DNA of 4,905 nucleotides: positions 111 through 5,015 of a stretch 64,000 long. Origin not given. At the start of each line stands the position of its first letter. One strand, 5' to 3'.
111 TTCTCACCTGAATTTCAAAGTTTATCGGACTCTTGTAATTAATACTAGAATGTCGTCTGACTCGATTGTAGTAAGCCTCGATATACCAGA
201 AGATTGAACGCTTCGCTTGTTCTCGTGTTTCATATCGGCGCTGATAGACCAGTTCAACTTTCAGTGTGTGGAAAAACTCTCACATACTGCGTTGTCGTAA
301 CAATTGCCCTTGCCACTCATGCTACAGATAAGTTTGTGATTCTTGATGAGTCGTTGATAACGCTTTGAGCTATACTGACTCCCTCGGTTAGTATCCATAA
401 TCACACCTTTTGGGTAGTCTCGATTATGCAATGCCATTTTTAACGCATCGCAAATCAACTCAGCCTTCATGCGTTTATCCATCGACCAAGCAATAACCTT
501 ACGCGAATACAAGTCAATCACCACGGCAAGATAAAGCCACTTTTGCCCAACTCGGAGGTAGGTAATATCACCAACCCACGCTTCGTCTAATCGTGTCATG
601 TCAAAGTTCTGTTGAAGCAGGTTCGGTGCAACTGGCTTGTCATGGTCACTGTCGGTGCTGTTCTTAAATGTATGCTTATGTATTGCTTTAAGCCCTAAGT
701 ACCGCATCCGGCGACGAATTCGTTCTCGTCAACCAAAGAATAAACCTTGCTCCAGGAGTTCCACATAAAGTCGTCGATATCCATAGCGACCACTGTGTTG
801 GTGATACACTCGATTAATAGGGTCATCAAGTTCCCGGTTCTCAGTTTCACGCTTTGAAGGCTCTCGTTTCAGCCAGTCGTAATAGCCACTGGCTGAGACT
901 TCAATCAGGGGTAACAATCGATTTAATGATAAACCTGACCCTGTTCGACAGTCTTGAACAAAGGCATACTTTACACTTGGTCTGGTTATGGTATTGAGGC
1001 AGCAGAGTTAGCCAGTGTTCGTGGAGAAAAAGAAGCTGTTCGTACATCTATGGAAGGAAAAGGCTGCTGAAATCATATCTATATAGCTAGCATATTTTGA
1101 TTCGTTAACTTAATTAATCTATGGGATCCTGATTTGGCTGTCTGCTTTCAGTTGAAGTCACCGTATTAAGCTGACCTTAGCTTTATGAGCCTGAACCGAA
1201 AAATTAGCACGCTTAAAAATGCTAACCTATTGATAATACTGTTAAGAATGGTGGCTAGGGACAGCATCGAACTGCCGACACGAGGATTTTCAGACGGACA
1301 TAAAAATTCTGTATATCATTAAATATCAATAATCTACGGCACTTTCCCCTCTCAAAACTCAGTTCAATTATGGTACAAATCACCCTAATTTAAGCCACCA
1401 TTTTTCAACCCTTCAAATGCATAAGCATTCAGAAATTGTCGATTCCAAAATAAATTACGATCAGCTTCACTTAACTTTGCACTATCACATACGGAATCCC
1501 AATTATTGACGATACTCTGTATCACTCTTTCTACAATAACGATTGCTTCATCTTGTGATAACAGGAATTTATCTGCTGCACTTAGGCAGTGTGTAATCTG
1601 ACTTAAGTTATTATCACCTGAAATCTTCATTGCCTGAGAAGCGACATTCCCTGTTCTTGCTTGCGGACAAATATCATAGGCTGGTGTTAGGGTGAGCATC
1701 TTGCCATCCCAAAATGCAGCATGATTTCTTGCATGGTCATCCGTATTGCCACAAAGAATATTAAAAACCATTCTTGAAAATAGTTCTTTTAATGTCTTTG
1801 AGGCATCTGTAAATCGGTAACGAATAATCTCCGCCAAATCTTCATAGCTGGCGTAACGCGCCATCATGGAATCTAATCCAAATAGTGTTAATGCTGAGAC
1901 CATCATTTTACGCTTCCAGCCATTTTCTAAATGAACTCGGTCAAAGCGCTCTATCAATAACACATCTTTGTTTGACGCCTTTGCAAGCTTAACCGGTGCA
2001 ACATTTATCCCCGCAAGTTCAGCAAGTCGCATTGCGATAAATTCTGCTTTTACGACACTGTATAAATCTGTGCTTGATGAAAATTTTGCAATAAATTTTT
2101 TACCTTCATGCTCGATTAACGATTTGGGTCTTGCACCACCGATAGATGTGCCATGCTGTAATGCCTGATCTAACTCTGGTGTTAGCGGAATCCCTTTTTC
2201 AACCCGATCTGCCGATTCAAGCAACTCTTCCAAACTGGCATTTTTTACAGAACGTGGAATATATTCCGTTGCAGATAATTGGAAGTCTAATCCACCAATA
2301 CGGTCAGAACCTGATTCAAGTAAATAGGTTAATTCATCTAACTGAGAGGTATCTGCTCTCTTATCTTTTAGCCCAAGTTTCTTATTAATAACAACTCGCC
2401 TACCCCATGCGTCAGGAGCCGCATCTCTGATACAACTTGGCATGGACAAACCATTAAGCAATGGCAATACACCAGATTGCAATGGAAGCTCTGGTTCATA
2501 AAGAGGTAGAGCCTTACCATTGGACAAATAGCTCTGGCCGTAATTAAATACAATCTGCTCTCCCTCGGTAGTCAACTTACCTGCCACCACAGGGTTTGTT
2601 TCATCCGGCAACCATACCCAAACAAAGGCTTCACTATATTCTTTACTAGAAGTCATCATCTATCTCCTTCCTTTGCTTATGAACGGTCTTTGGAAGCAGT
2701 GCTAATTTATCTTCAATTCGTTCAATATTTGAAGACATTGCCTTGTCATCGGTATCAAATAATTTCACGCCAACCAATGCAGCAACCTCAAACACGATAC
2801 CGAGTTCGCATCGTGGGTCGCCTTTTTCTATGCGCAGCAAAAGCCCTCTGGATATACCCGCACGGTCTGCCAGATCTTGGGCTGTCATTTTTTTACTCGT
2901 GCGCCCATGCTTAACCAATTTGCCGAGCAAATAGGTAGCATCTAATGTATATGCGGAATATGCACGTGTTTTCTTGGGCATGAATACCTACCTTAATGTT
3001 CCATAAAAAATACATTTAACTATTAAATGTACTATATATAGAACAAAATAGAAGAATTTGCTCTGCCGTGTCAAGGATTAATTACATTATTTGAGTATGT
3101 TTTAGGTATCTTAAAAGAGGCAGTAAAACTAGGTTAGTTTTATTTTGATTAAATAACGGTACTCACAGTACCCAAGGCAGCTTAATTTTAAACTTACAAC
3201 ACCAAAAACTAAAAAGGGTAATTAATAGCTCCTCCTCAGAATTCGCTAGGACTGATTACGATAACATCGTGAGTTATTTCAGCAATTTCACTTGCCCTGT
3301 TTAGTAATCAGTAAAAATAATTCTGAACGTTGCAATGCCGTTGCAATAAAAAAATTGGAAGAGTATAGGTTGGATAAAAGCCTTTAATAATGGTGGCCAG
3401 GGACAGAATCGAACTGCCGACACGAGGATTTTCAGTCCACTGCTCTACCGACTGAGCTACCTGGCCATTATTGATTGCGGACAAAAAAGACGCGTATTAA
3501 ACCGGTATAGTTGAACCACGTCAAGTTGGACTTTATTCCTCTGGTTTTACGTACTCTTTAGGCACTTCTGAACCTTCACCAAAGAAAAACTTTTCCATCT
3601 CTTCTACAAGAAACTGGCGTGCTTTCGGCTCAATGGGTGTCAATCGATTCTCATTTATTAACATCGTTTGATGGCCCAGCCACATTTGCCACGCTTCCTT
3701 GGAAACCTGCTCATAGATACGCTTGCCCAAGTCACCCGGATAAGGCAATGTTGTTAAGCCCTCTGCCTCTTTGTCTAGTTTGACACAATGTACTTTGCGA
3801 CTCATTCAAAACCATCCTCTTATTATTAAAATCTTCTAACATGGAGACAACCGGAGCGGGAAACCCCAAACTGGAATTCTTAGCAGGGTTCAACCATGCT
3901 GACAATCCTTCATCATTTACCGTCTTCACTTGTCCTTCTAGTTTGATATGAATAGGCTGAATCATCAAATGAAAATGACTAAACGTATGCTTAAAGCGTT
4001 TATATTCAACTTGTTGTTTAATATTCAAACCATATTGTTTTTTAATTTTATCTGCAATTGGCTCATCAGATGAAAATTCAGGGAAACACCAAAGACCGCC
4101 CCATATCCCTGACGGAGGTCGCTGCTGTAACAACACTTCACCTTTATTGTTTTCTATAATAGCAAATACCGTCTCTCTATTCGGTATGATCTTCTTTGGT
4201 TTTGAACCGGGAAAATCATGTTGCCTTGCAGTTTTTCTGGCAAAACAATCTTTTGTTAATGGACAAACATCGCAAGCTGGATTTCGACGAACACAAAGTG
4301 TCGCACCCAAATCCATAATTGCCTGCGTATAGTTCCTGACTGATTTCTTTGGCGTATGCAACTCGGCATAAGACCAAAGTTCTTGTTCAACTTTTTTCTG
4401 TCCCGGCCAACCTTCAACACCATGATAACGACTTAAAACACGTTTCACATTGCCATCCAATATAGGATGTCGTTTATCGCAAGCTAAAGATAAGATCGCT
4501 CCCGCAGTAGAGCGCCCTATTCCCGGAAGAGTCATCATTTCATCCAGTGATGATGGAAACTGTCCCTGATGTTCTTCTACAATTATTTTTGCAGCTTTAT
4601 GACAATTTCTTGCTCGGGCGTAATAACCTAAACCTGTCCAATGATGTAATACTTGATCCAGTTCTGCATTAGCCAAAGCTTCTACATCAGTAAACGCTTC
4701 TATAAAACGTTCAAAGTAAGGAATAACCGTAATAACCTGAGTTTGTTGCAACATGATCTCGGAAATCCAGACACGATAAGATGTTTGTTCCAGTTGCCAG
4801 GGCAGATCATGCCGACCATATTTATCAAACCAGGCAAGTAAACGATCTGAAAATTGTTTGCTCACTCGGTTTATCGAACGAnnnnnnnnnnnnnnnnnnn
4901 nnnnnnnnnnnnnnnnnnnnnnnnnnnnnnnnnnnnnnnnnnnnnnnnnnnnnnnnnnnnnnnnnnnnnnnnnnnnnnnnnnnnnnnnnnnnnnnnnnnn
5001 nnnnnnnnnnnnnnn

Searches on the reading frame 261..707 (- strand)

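Call 57: search_protein_families(library=pfam, proteins=[window:261-707:-], max_evalue=0.00001)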
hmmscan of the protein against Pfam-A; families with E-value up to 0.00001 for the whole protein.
window:261-707:- (148 aa): 1 family
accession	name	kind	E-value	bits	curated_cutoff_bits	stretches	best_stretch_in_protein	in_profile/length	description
PF00665.32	rve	-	1.6e-26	92.9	32.6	1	41-136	5-102/102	Integrase core domain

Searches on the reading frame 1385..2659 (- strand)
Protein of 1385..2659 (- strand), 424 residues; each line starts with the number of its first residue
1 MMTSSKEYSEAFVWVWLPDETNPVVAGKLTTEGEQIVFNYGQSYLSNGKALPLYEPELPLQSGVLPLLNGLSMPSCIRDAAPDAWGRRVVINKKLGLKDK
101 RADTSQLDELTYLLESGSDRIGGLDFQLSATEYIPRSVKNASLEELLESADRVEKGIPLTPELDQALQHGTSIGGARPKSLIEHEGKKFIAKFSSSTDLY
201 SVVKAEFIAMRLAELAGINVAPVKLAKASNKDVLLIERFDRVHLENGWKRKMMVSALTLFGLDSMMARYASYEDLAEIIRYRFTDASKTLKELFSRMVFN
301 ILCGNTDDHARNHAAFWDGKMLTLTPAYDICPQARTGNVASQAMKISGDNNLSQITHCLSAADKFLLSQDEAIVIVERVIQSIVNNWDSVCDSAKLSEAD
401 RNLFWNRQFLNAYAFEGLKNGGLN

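Call 57: search_protein_families(library=pfam, proteins=[window:1385-2659:-], max_evalue=0.00001)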
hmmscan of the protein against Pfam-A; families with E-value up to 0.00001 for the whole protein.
window:1385-2659:- (424 aa): 2 families
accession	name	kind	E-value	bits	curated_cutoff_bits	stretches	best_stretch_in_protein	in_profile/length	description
PF07804.18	HipA_C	-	1.2e-51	175.9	30.5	1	171-387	1-213/213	HipA-like C-terminal domain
PF13657.11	Couple_hipA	-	2.7e-06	28.2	22.5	1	24-126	8-98/99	HipA N-terminal domain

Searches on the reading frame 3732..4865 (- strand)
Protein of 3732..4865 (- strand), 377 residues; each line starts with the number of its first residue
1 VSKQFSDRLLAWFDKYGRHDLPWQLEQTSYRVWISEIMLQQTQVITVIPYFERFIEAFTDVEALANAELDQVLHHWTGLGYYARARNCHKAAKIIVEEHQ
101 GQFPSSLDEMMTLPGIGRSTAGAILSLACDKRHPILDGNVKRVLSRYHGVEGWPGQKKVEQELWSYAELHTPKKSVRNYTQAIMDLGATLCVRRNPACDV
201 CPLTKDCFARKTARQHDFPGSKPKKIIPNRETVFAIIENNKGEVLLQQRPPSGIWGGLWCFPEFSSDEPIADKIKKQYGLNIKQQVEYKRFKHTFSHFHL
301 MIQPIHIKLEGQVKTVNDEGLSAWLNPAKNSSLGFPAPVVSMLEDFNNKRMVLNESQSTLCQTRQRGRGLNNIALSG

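Call 57: search_protein_families(library=pfam, proteins=[window:3732-4865:-], max_evalue=0.00001)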
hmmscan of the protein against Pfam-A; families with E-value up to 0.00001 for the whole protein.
window:3732-4865:- (377 aa): 3 families
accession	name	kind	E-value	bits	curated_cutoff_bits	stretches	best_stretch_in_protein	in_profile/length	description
PF14815.12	NUDIX_4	-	1.8e-24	86.2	35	1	234-344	2-112/113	NUDIX domain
PF00730.31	HhH-GPD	-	7.4e-24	84.6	26.2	1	34-166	1-105/108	HhH-GPD superfamily base excision DNA repair protein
PF00633.29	HHH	-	2.1e-08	34.1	24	1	99-126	2-29/30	Helix-hairpin-helix motif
